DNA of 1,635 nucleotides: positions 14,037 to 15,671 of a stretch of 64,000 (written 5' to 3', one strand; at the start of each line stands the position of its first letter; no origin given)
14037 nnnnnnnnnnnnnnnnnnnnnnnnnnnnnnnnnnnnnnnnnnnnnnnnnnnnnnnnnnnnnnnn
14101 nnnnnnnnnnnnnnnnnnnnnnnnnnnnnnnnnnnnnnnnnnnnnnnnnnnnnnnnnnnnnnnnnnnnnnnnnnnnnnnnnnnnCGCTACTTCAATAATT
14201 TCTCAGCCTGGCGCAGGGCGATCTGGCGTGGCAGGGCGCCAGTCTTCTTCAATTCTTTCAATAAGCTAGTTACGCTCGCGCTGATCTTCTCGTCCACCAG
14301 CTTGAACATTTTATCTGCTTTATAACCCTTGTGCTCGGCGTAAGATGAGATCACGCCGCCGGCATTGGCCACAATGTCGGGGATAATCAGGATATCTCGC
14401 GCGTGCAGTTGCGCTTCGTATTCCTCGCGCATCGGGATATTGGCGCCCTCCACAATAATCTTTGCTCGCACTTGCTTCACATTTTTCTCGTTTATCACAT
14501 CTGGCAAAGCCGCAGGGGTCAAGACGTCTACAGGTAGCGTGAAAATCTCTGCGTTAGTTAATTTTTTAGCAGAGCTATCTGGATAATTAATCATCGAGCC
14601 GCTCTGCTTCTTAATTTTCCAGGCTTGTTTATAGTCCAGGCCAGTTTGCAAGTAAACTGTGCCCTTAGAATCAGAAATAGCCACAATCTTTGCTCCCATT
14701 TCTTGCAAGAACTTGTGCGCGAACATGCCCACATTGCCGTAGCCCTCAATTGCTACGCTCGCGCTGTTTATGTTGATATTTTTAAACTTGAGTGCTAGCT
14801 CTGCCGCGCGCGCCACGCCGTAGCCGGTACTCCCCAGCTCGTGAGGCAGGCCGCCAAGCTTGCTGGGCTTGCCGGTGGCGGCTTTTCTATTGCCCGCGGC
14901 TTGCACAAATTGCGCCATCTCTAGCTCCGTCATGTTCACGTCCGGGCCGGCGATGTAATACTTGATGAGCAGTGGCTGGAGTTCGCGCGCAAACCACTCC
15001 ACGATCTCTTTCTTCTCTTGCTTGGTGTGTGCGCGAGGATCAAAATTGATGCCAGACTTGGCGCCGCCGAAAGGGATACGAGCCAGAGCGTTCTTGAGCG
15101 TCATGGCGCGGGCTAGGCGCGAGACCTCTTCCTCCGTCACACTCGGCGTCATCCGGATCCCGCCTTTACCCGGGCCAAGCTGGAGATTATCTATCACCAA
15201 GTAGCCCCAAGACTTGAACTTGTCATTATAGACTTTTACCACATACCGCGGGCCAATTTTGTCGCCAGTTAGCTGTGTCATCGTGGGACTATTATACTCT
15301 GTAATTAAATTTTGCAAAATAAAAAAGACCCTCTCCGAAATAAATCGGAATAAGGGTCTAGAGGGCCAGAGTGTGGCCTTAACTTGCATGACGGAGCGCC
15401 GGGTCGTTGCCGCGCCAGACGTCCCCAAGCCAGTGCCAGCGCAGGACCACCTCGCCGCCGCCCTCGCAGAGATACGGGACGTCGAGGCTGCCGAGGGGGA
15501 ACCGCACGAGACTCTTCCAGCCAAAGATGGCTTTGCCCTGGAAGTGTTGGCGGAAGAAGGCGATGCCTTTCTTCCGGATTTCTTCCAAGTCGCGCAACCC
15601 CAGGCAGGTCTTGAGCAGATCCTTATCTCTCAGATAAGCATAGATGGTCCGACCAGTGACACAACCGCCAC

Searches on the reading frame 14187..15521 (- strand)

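Call 15: search_protein_families(library=pfam, proteins=[window:14187-15521:-], max_evalue=0.001)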
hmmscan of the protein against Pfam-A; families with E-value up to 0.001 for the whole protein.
window:14187-15521:- (444 aa): 2 families
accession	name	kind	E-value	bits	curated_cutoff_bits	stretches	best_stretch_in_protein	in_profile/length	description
PF00208.27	ELFV_dehydrog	-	1.7e-53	182.2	23.4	1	223-425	1-211/241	Glutamate/Leucine/Phenylalanine/Valine dehydrogenase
PF02812.23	ELFV_dehydrog_N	-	1.4e-27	96.4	25.3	1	106-207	23-125/129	Glu/Leu/Phe/Val dehydrogenase, dimerisation domain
